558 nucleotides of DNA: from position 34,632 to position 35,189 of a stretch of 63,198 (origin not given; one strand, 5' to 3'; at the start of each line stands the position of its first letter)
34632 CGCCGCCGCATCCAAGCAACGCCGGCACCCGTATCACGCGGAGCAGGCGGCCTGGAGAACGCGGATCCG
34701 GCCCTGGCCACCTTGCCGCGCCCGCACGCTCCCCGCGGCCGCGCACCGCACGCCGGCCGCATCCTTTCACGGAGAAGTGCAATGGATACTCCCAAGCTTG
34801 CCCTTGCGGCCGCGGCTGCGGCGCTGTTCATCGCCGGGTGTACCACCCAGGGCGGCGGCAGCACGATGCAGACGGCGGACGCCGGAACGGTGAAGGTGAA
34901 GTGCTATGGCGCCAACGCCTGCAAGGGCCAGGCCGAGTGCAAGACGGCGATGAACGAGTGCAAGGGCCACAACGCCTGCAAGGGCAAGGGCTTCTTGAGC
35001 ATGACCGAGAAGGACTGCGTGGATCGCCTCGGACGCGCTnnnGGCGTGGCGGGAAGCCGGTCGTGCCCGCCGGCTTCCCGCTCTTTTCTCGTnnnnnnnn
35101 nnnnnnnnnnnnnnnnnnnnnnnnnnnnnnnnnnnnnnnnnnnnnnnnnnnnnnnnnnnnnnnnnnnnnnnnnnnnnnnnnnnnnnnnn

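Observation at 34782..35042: The precursor carries a lipobox, so the mature metallophore may be a membrane-tethered lipopeptide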

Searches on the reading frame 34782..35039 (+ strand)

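Call 4: search_protein_families(library=ncbifam, proteins=[window:34782-35039:+], max_evalue=0.01)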
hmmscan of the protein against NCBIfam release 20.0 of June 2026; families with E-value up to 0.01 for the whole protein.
window:34782-35039:+ (86 aa): 1 family
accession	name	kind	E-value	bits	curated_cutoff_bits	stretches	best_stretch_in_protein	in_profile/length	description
NF050166.1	Cu_RiPP_BufA2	equivalog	1.2e-23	83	60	1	6-84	2-76/79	BufA2 family periplasmic bufferin-type metallophore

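Call 5: search_protein_families(library=pfam, proteins=[window:34782-35039:+], max_evalue=0.01)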
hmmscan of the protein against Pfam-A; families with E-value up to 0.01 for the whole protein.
window:34782-35039:+ (86 aa): 1 family
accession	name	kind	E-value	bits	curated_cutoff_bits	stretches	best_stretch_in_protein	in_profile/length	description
PF24646.2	DUF7640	-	0.0067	17.1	28.1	1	32-81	12-60/121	Domain of unknown function (DUF7640)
